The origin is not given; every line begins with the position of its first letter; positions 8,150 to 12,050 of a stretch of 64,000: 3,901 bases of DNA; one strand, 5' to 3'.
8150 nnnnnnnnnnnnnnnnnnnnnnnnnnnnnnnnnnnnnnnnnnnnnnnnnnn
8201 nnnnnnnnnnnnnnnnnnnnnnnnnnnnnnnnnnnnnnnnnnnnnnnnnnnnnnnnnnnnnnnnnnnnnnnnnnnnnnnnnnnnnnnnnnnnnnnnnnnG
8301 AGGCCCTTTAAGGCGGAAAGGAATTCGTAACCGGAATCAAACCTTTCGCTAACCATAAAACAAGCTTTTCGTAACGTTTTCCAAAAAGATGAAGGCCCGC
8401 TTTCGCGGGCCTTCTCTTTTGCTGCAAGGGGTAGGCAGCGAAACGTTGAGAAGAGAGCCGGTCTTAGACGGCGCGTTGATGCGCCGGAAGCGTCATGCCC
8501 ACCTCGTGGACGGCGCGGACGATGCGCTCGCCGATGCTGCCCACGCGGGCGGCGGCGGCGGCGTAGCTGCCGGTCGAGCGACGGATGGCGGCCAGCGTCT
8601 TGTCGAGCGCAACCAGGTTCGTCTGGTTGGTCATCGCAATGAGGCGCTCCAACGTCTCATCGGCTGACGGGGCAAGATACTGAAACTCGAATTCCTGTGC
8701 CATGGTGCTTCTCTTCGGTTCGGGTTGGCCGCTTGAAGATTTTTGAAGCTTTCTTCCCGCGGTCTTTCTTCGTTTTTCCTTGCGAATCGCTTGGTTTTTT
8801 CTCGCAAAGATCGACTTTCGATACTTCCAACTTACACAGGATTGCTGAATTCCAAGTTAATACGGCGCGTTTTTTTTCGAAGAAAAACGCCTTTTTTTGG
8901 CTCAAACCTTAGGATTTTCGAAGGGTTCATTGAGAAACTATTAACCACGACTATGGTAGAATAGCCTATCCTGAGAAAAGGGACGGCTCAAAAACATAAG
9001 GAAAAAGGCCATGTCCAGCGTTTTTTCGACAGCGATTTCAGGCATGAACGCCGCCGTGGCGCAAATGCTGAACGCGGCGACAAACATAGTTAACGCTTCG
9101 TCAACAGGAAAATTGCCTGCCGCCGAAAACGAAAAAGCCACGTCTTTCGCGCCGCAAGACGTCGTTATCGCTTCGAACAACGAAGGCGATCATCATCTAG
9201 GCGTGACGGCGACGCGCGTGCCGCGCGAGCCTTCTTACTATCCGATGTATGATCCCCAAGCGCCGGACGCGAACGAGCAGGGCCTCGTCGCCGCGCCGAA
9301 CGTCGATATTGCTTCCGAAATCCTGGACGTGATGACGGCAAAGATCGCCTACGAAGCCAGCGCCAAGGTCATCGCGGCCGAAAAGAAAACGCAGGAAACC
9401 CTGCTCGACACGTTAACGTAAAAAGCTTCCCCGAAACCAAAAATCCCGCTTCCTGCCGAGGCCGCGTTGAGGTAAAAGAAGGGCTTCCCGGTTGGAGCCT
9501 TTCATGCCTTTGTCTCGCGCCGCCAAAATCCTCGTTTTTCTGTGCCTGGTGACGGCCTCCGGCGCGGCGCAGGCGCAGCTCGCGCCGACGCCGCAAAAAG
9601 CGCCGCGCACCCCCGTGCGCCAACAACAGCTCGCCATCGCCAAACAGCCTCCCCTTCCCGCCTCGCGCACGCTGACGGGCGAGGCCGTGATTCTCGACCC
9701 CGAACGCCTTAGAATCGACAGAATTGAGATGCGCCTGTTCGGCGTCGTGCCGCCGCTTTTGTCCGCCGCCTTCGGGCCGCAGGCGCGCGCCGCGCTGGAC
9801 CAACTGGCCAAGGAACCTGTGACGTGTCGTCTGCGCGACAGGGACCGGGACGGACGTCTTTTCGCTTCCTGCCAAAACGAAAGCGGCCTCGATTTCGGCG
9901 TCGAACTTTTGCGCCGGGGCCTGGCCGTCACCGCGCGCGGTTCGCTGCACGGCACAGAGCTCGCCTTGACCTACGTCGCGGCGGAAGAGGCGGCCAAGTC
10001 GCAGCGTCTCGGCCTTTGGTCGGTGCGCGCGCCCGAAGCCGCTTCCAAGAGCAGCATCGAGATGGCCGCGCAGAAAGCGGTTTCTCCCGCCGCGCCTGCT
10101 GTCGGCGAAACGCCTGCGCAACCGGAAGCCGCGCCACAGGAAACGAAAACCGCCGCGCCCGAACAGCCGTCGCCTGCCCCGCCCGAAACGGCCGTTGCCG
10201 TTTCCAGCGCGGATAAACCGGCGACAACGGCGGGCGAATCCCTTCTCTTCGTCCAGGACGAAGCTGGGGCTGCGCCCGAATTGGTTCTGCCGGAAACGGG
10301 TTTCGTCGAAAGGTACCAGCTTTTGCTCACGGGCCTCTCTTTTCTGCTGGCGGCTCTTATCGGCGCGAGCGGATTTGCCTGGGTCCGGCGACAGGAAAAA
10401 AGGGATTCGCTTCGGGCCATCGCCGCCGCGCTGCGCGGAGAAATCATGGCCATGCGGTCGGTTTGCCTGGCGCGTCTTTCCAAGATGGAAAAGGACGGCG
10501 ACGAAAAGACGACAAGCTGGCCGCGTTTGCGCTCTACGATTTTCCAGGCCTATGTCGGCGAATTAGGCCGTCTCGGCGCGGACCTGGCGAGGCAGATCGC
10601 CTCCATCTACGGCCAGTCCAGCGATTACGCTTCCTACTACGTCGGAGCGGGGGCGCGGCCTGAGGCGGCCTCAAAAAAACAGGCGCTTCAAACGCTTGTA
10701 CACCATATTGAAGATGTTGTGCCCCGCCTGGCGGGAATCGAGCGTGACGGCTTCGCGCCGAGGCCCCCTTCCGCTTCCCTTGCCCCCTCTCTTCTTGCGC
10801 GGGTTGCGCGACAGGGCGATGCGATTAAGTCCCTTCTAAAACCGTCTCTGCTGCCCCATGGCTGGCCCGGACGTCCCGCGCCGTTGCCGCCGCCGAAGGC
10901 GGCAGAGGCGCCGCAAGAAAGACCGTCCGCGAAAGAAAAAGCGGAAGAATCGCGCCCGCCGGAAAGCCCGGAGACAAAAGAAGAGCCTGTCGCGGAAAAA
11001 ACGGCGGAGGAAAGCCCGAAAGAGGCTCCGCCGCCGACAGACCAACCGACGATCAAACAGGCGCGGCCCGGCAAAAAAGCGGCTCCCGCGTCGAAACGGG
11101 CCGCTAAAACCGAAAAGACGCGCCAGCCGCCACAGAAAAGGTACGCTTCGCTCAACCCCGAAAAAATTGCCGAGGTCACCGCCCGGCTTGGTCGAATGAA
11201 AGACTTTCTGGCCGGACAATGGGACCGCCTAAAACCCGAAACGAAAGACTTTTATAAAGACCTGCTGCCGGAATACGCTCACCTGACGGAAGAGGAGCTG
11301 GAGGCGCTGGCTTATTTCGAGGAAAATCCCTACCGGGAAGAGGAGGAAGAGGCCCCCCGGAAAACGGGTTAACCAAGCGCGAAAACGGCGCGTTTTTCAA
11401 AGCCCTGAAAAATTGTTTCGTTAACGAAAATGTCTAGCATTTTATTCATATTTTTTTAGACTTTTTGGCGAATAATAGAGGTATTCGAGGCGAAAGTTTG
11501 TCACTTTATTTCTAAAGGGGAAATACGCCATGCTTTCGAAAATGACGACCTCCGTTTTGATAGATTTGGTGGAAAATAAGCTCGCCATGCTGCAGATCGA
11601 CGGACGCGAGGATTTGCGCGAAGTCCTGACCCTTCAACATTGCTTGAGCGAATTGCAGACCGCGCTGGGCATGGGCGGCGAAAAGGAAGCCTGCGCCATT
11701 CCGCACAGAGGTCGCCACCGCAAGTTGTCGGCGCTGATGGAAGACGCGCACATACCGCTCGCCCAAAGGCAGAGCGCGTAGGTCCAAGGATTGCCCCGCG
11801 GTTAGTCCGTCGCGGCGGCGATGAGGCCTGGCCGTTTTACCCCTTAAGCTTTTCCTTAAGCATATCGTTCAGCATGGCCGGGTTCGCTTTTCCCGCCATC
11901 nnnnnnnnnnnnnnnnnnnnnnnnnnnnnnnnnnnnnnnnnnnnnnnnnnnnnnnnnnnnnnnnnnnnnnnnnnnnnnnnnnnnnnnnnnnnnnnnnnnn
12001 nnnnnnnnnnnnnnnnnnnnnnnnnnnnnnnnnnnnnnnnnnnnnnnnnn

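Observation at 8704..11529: AT-flanked 3-kb islet between gpsA and gatB carrying an orphan FlgC-like rod protein and a membrane-anchored SNase-like protein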

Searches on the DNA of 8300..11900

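Call 31: search_rna_families(source=window, start=8300, end=11900, threshold=evalue, max_evalue=1)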
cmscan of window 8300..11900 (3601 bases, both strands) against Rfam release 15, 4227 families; matches with E-value up to 1: 3.
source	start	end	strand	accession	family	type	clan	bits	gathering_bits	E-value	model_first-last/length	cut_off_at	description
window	8319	8413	+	RF01393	isrJ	Gene; sRNA;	-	21.5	37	0.85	1-75/75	no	isrJ Hfq binding RNA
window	8548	8662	+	RF02144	rsmX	Gene;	CL00106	21.3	56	0.56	1-114/114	no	rsmX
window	9250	9411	-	RF02042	HOTTIP_3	Gene; lncRNA;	-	12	50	0.76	1-353/353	no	HOXA transcript at the distal tip, conserved region 3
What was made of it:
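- Tried and rejected: Rfam over 8300-11900 gave only sub-threshold chance hits (call 31).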
